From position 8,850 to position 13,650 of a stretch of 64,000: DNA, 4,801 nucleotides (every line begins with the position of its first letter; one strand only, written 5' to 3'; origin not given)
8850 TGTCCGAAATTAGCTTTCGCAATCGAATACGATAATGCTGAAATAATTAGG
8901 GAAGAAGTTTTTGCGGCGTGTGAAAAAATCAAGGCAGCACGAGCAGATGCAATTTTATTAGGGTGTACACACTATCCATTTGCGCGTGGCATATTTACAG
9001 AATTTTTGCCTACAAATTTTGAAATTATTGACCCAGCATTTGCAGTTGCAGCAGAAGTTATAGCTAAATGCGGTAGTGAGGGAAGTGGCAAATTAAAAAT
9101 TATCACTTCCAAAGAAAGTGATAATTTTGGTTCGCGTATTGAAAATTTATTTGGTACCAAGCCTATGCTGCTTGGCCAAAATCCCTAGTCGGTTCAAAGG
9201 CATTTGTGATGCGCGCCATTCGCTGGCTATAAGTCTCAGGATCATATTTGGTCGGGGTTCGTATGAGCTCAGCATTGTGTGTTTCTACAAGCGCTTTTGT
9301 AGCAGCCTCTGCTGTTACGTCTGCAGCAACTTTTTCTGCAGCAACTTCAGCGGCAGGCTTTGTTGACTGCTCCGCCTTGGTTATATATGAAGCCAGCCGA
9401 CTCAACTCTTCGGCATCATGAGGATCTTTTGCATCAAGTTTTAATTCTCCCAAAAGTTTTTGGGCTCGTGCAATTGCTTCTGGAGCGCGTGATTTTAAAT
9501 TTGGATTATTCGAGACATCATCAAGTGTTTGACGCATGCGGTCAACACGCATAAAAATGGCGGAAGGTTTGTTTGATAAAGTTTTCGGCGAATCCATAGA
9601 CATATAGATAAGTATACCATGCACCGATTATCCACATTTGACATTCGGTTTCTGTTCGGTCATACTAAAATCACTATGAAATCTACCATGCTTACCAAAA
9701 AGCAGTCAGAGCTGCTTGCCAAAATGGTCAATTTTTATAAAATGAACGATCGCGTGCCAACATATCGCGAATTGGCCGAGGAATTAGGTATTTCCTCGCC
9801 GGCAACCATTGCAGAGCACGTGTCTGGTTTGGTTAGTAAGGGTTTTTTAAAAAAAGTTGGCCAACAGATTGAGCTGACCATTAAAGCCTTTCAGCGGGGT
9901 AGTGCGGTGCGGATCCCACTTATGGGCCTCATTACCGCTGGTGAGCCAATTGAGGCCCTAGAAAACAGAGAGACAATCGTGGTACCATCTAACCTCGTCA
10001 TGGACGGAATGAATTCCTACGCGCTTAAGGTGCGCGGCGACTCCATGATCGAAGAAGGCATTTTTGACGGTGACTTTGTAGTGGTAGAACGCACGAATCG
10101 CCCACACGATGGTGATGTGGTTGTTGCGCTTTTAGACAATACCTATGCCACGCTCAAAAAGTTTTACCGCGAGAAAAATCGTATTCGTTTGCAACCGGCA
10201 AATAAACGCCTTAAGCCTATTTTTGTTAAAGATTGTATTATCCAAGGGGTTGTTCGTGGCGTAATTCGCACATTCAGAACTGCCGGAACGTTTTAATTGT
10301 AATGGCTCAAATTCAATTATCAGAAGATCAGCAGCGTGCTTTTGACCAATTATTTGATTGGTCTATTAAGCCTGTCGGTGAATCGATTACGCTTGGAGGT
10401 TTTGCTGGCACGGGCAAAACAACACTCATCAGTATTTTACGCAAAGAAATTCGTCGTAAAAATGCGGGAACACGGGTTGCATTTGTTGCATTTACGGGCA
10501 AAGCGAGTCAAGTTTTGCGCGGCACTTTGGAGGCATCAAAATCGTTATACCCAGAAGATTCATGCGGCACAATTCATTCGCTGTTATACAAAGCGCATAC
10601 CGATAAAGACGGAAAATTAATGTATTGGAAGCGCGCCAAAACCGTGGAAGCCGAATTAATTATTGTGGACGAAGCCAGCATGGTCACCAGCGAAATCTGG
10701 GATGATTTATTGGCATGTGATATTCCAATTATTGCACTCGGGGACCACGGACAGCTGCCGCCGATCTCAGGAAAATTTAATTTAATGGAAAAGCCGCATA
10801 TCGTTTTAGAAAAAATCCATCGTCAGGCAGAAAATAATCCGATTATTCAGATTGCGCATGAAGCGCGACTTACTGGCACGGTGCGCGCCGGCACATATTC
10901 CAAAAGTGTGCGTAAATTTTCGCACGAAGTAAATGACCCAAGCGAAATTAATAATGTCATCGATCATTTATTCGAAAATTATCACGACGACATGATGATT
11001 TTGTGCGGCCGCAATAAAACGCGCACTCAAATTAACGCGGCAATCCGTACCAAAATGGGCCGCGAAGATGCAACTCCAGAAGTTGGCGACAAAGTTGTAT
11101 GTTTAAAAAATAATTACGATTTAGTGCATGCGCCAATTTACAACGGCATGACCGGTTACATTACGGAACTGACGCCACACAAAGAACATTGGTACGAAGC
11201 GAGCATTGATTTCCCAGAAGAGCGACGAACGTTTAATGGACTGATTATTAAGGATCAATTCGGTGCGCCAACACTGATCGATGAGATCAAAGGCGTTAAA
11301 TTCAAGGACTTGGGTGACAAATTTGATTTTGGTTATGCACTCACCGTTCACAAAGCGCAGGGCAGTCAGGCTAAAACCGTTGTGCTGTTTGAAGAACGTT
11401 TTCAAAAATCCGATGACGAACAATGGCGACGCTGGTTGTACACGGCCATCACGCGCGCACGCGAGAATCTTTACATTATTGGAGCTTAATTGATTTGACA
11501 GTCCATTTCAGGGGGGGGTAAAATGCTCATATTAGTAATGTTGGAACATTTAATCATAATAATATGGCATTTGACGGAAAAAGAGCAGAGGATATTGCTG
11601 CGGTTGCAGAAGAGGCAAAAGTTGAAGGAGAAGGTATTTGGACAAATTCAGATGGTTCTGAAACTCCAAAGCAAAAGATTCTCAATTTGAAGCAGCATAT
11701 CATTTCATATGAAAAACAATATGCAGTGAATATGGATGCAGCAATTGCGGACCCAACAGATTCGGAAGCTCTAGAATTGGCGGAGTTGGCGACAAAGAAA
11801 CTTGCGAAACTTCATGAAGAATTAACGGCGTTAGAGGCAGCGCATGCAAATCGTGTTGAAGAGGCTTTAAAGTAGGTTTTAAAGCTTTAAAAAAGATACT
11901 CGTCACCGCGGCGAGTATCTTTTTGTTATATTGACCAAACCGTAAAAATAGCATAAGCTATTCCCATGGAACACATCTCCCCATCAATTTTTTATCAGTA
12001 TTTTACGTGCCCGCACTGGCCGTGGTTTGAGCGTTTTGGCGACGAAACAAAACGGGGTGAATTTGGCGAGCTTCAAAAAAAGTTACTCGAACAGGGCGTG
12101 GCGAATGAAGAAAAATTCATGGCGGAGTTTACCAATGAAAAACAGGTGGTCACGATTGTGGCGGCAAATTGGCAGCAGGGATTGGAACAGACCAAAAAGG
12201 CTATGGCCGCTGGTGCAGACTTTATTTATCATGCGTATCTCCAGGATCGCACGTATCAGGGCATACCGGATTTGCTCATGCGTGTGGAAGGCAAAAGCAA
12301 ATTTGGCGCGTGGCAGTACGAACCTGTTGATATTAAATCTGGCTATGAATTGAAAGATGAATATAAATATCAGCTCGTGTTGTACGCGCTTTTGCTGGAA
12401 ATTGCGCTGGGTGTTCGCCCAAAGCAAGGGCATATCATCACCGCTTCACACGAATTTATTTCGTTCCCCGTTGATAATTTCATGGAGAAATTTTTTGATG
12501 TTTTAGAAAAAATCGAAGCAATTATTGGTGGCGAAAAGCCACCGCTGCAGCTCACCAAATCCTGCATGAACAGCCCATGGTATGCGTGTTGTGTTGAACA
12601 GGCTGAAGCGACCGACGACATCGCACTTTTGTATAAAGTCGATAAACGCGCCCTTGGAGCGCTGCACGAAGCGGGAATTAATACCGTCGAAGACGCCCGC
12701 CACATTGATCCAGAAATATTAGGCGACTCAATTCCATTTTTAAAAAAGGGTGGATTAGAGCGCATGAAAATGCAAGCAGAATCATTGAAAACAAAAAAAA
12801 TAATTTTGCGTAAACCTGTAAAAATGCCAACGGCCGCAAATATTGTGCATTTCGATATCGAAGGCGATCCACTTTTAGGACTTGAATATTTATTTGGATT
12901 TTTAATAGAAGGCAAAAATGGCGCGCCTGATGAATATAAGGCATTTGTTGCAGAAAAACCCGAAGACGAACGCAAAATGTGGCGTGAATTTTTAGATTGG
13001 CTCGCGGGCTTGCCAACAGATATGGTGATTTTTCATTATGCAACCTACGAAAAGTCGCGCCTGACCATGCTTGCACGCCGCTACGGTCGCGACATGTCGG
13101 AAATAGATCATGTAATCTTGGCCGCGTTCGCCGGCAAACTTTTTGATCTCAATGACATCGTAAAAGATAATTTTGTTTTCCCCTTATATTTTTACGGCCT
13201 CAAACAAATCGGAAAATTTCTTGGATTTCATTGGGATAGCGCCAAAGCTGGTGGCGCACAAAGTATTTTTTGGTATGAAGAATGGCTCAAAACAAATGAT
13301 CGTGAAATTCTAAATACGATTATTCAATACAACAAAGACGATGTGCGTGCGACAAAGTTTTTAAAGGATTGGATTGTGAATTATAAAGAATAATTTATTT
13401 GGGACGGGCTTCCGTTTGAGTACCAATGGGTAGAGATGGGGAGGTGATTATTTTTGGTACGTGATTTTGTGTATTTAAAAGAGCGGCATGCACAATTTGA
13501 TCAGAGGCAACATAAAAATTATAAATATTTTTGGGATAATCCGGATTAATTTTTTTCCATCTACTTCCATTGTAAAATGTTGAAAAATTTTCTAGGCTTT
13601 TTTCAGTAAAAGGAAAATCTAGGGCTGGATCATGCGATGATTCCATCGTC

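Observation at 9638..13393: LexA-controlled cluster: lexA, RecD/Dda-like helicase, small acidic protein, Cas4-like Fe-S nuclease fused to an RNase H-like exonuclease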

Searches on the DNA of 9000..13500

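Call 58: search_rna_families(source=window, start=9000, end=13500, threshold=evalue, max_evalue=1)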
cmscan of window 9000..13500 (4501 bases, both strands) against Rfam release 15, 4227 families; matches with E-value up to 1: 1.
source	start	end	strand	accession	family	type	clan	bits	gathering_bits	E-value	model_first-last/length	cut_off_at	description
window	11849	11922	+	RF02083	OrzO-P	Gene; antitoxin;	-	26.2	60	0.42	1-76/76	no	OrzO-P RNA antitoxin family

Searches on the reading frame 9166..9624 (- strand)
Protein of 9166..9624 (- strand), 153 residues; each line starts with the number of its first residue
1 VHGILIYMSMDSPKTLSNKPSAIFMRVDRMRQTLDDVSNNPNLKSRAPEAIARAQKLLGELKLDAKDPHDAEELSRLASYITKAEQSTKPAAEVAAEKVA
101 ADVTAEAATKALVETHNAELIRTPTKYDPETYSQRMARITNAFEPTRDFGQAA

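Call 7: search_protein_families(library=pfam, proteins=[window:9166-9624:-], max_evalue=0.01)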
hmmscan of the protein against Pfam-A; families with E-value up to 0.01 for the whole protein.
window:9166-9624:- (153 aa): 0 families

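Call 8: search_protein_families(library=ncbifam, proteins=[window:9166-9624:-], max_evalue=0.01)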
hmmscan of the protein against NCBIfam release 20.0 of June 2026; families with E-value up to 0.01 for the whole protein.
window:9166-9624:- (153 aa): 0 families

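Call 68: search_protein_families(library=padloc, proteins=[window:9166-9603:-], max_evalue=0.001)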
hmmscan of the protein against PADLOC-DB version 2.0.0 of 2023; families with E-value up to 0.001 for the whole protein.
window:9166-9603:- (146 aa): 0 families

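Call 69: search_protein_families(library=phrogs, proteins=[window:9166-9603:-], max_evalue=0.001)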
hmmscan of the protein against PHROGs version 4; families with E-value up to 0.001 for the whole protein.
window:9166-9603:- (146 aa): 0 families
